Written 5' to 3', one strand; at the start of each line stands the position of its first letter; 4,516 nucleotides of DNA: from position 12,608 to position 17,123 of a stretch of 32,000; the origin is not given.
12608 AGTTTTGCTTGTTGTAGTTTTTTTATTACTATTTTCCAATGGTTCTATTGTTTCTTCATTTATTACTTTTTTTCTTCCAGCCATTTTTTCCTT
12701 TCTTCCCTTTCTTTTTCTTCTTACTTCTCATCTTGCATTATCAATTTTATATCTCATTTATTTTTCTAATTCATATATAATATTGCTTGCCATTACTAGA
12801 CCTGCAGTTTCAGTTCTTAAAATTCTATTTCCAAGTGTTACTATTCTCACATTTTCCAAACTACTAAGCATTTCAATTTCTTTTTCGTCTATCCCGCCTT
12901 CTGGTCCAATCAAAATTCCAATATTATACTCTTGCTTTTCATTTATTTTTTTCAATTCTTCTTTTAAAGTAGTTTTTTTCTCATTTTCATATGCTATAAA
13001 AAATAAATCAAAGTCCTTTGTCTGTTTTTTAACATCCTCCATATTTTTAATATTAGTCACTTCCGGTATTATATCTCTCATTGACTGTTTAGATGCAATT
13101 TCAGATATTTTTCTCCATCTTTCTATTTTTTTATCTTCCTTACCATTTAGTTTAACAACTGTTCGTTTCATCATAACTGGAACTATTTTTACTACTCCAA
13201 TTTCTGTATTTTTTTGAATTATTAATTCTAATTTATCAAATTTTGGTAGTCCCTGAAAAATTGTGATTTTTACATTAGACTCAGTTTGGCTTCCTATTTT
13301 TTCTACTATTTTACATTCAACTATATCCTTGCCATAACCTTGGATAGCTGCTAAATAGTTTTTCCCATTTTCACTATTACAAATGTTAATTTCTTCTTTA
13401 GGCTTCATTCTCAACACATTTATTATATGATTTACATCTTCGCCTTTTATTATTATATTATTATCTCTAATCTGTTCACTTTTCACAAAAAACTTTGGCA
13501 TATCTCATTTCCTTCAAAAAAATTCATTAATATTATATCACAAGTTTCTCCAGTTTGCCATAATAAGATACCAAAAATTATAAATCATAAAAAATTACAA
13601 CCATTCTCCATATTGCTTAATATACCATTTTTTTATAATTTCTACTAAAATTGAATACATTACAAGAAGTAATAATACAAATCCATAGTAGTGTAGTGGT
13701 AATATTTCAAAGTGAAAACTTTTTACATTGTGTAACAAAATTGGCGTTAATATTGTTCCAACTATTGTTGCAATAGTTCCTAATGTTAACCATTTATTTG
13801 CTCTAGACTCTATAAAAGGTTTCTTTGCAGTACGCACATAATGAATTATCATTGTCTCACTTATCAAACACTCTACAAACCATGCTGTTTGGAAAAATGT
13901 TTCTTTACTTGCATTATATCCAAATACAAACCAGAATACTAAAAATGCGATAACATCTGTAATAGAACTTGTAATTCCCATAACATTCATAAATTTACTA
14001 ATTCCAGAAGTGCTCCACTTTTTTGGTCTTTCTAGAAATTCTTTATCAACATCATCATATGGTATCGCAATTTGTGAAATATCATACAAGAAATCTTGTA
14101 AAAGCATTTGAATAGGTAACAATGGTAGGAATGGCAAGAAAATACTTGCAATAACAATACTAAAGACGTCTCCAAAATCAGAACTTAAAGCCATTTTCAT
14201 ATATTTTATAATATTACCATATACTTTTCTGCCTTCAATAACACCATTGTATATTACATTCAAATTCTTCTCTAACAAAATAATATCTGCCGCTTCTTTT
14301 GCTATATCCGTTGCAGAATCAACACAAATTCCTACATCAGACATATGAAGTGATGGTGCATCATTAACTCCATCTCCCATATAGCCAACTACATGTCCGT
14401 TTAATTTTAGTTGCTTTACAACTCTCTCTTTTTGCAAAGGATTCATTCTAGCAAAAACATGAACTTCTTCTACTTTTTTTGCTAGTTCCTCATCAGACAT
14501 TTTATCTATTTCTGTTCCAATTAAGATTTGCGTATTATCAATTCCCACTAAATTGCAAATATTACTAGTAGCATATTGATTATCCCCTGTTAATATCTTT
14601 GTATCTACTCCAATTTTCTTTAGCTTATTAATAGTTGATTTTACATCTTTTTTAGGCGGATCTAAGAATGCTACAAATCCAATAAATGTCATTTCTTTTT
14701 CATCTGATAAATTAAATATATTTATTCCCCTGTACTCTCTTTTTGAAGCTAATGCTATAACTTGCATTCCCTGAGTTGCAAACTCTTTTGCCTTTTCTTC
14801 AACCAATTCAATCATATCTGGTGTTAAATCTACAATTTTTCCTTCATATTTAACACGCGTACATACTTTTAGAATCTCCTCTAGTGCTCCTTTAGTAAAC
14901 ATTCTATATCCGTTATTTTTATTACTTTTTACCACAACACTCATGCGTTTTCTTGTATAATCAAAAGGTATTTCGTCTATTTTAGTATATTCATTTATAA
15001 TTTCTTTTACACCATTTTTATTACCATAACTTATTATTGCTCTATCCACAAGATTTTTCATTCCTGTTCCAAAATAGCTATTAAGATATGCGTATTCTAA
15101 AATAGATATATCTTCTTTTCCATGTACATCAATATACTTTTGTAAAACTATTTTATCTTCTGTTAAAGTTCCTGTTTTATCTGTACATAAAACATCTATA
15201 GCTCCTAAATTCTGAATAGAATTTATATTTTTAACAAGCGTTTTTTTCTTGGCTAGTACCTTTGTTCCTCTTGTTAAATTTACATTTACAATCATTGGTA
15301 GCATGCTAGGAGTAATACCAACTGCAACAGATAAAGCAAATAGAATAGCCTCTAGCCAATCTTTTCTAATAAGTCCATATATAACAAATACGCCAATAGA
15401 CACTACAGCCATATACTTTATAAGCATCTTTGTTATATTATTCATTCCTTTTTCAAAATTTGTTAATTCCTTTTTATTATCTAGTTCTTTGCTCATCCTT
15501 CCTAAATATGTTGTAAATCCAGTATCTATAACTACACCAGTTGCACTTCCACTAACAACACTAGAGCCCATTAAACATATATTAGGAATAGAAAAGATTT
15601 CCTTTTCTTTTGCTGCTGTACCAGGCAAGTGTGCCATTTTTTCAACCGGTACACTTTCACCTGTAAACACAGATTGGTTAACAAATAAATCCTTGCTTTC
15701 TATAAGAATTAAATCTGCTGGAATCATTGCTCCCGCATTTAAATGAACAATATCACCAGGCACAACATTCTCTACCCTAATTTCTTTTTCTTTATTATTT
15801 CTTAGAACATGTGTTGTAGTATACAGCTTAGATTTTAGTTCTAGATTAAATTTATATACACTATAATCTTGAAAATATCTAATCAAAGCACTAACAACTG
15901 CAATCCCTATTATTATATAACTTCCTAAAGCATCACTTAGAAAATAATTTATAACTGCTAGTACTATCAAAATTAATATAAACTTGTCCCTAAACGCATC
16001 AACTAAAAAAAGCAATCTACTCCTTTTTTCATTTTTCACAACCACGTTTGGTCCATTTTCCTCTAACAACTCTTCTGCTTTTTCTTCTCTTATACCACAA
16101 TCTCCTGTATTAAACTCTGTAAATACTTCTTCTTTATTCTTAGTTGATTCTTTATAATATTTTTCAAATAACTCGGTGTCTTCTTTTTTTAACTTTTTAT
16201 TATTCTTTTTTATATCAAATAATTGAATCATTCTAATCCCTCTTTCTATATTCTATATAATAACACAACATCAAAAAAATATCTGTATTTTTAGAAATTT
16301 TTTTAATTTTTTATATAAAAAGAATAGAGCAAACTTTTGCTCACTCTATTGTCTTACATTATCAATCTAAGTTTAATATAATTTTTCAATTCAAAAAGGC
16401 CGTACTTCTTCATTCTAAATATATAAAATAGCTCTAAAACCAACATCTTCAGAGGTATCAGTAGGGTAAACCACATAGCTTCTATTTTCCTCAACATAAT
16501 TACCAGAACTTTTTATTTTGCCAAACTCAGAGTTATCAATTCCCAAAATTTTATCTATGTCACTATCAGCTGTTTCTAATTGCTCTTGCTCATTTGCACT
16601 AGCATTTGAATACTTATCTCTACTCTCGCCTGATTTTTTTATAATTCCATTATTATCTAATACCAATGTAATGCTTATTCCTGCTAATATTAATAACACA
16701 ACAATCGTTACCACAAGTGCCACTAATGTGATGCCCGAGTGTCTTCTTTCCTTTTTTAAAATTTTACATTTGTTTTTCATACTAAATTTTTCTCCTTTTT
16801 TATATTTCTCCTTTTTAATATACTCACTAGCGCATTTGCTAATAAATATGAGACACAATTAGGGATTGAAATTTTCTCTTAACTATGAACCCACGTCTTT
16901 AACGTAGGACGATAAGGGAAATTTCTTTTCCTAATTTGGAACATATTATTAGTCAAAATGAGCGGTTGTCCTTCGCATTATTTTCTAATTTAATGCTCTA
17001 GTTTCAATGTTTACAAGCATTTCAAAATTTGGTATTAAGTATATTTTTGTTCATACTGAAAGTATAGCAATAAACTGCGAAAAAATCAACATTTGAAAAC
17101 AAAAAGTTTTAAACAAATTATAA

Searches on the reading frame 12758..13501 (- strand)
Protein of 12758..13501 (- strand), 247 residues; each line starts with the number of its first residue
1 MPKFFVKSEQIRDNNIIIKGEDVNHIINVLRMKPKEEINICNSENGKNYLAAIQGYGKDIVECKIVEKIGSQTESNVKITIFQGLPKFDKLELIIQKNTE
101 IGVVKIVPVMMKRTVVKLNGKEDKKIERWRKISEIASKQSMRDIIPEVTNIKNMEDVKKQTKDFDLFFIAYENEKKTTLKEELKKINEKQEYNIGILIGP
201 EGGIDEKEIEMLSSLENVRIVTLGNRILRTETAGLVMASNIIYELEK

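Call 16: search_protein_families(library=pfam, proteins=[window:12758-13501:-], max_evalue=0.01)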
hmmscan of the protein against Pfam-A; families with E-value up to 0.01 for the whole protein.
window:12758-13501:- (247 aa): 2 families
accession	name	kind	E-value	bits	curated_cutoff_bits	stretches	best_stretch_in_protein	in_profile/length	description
PF04452.19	Methyltrans_RNA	-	7.7e-51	172.4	23.9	1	74-240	2-163/165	RNA methyltransferase domain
PF20260.4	PUA_4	-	3e-11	43.7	23.9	1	18-65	1-47/48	RNA methyltransferase PUA domain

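Call 58: find_encoding_contigs(protein=window:12758-13501:-, flank=4500, max_places=10)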
Protein window:12758-13501:- (247 aa): 3 contigs read that carry it; 1 place shown.
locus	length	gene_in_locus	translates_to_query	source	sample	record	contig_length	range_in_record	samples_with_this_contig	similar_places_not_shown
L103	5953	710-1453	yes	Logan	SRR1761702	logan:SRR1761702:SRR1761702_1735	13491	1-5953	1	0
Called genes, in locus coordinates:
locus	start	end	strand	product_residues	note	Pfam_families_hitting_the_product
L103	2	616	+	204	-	?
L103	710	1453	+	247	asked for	PF20260:PUA_4, PF04452:Methyltrans_RNA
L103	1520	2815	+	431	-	-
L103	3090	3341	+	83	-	PF04025:RemA-like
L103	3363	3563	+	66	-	PF01192:RNA_pol_Rpb6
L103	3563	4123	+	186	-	PF13189:Cytidylate_kin2, PF13207:AAA_17, PF13238:AAA_18, PF02224:Cytidylate_kin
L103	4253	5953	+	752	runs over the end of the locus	PF17764:PriA_3primeBD, PF00270:DEAD, PF04851:ResIII, PF18319:Zn_ribbon_PriA, PF00271:Helicase_C (weak), PF18074:PriA_C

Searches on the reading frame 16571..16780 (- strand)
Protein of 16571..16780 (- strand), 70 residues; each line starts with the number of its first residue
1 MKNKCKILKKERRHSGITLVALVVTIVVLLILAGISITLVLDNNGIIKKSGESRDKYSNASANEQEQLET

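Call 46: find_related_loci(query=A4, collection=genome_contigs, flank=4000)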
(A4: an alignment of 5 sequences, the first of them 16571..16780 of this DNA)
Query A4 (70 aa) in genome_contigs; peptide patterns used: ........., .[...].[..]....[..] (x = any residue, [..] = any of these).
592 stretches matched a pattern (row limit reached: there are more); 480 encode a relative of the query (tblastn E <= 1e-3); the best 80 are kept; 79 distinct loci.
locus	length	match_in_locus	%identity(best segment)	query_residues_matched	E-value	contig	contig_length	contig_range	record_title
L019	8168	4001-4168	75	1-56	3e-24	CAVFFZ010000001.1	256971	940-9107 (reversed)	Lachnospiraceae bacterium isolate G02614-L1_cleanbin_000025 genome assembly, contig: Spades_G02614-L1_contig_8, whole ge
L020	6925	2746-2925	74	8-69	2e-23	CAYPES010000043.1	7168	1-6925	MAG TPA_asm: uncultured Clostridium sp. isolate binchicken_co365_232 genome assembly, contig: NODE_8375_length_7168_cov_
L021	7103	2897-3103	62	1-69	8e-23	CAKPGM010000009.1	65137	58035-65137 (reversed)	MAG: uncultured Clostridia bacterium isolate REFINED_METABAT215_TOP10_CONTIGS_1500_ASSEMBLY_K77_MERGED__Hadza_MoBio_hadz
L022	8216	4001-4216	64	6-68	1e-21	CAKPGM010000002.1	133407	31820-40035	MAG: uncultured Clostridia bacterium isolate REFINED_METABAT215_TOP10_CONTIGS_1500_ASSEMBLY_K77_MERGED__Hadza_MoBio_hadz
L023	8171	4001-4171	72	12-68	9e-22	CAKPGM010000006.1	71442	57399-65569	MAG: uncultured Clostridia bacterium isolate REFINED_METABAT215_TOP10_CONTIGS_1500_ASSEMBLY_K77_MERGED__Hadza_MoBio_hadz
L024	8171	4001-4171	70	12-68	1e-21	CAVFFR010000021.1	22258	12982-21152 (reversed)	Bacteroidaceae bacterium isolate G02647-L1_cleanbin_000032 genome assembly, contig: Spades_G02647-L1_contig_1581, whole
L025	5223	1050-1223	69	12-69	2e-21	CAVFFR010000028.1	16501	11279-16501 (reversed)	Bacteroidaceae bacterium isolate G02647-L1_cleanbin_000032 genome assembly, contig: Spades_G02647-L1_contig_2306, whole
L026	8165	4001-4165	71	15-69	3e-21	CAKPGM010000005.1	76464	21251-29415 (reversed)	MAG: uncultured Clostridia bacterium isolate REFINED_METABAT215_TOP10_CONTIGS_1500_ASSEMBLY_K77_MERGED__Hadza_MoBio_hadz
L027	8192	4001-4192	63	6-69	2e-20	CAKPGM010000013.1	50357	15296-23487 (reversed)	MAG: uncultured Clostridia bacterium isolate REFINED_METABAT215_TOP10_CONTIGS_1500_ASSEMBLY_K77_MERGED__Hadza_MoBio_hadz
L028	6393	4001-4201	60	2-68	2e-20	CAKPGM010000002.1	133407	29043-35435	MAG: uncultured Clostridia bacterium isolate REFINED_METABAT215_TOP10_CONTIGS_1500_ASSEMBLY_K77_MERGED__Hadza_MoBio_hadz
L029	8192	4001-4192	61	6-69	4e-20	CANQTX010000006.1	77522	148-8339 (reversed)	MAG: uncultured Clostridia bacterium isolate Lapin-008__bin86 genome assembly, contig: Lapin-008__NODE_394_length_77522_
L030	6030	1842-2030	62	6-68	3e-20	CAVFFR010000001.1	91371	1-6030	Bacteroidaceae bacterium isolate G02647-L1_cleanbin_000032 genome assembly, contig: Spades_G02647-L1_contig_128, whole g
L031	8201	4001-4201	57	1-70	5e-20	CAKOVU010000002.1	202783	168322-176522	MAG: uncultured Clostridia bacterium isolate REFINED_METABAT215_TOP10_CONTIGS_1500_ASSEMBLY_K77_MERGED__Hadza_MoBio_C-RE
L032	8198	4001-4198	58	2-70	8e-20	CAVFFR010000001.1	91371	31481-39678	Bacteroidaceae bacterium isolate G02647-L1_cleanbin_000032 genome assembly, contig: Spades_G02647-L1_contig_128, whole g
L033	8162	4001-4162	70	15-68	7e-20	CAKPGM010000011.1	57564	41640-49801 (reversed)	MAG: uncultured Clostridia bacterium isolate REFINED_METABAT215_TOP10_CONTIGS_1500_ASSEMBLY_K77_MERGED__Hadza_MoBio_hadz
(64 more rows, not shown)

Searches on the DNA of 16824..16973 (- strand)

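Call 68: build_rna_model(alignment_id=A2, structure=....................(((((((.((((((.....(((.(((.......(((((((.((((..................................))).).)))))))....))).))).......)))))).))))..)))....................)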
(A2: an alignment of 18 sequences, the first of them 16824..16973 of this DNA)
Model R1 built from alignment A2 (18 sequences, 166 columns); structure: as given.
model positions 150; base pairs 30; branch points 0; effective number of sequences 1.77; information 0.59 bits per position. Calibrated on 0.2 Mb of random sequence (short: E-values are rough).
structure used (alignment columns):
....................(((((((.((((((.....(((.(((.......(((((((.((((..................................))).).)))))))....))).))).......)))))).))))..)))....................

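Call 69: search_with_rna_model(model_id=R1, sources=[window, L019, L020, L021, L022, L023, L024, L025, L026, L027, L028, L029, L030, L031, L032, L033, L034, L035, L036, L037, L038, L039, L040, L041, L042, L043, L044, L045, L046, L047, L048, L049, L050, L051, L052, L053, L054, L055, L056, L057, L058, L059, L060, L061, L062, L063, L064, L065, L066, L067, L068, L069, L070, L071, L072, L073, L074, L075, L076, L077, L078, L079, L080, L081, L082, L083, L084, L085, L086, L087, L088, L089, L090, L091, L092, L093, L094, L095, L096, L097], max_evalue=1)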
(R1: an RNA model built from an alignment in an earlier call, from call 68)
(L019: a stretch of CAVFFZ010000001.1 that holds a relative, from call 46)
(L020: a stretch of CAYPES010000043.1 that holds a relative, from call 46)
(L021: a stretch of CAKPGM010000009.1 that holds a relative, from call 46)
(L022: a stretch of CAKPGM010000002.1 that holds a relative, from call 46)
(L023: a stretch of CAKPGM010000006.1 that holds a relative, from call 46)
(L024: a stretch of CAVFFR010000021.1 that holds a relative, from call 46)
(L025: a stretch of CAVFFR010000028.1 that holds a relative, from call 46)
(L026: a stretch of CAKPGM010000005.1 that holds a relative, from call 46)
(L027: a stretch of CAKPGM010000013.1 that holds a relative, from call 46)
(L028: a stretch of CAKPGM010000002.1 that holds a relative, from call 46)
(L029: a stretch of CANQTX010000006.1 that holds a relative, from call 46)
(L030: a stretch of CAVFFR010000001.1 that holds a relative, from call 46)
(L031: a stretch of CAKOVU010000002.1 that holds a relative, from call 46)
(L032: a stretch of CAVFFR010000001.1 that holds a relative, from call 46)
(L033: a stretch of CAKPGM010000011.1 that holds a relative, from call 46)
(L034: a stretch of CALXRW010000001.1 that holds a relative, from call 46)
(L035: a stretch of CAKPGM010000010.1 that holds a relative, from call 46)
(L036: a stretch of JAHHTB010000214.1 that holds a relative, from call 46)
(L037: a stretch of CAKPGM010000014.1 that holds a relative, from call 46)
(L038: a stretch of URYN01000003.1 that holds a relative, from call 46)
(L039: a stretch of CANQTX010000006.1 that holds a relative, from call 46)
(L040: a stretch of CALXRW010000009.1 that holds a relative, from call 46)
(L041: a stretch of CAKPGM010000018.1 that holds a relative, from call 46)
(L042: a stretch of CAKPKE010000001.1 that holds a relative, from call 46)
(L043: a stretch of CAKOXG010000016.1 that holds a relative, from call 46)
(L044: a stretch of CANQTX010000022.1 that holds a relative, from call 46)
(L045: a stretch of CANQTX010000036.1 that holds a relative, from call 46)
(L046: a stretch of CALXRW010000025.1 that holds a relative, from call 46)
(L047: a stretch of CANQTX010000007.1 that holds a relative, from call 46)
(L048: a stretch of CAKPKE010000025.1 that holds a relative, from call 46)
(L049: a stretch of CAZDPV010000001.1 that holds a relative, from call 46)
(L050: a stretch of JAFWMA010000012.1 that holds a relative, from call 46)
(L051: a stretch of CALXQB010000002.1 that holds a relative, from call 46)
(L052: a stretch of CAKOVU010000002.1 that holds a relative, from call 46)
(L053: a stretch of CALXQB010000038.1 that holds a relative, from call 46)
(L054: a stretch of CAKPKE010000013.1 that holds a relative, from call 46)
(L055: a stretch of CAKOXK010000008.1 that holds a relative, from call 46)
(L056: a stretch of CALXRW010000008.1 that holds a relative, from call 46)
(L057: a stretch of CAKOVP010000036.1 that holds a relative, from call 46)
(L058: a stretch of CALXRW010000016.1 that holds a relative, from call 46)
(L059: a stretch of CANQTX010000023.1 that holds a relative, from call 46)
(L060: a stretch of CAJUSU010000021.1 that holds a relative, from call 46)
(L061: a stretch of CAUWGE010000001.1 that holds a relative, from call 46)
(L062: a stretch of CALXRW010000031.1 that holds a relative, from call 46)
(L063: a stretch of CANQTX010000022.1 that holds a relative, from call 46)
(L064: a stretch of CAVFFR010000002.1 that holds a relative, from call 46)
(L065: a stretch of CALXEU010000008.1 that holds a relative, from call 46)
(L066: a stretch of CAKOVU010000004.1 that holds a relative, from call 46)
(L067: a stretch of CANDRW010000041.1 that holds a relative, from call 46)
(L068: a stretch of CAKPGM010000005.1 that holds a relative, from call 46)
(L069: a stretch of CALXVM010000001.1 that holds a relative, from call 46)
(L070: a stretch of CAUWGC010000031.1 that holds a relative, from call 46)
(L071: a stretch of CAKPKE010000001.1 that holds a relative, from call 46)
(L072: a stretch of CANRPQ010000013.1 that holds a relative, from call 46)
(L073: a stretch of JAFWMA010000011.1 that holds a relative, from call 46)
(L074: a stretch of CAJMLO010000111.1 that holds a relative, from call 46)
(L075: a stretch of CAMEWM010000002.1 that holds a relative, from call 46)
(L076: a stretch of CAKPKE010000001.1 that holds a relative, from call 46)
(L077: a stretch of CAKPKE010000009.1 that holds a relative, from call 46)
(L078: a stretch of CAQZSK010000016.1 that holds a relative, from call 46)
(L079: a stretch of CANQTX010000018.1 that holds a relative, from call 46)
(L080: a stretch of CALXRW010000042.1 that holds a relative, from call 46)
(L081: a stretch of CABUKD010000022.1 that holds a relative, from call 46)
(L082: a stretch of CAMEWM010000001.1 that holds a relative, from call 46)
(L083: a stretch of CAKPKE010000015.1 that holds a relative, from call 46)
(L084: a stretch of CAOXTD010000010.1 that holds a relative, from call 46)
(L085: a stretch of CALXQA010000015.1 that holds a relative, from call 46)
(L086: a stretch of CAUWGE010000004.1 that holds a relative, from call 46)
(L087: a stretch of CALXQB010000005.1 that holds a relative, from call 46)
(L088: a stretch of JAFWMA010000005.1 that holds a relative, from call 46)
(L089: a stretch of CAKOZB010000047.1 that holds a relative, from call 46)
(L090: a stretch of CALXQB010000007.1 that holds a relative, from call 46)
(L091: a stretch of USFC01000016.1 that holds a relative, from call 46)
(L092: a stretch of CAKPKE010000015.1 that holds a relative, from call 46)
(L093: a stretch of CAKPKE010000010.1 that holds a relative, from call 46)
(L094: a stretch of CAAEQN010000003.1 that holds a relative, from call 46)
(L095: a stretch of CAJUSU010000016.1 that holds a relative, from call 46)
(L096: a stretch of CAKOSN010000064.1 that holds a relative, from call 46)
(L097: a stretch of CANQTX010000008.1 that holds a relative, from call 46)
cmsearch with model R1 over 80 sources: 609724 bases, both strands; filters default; matches with E-value up to 1: 7.
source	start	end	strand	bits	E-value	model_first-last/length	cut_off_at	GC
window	16824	16973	-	170.7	4.6e-36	1-150/150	no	0.34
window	17397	17549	+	166.1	5.3e-35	1-150/150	no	0.33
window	29043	29192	-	160.4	1.1e-33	1-150/150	no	0.33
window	2405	2560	+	102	3.8e-20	1-150/150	no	0.3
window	17403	17555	-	41.2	4.8e-06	1-150/150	no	0.32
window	29037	29187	+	35.5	0.0001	1-150/150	no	0.34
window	16820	16967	+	34.9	0.00014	1-150/150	no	0.33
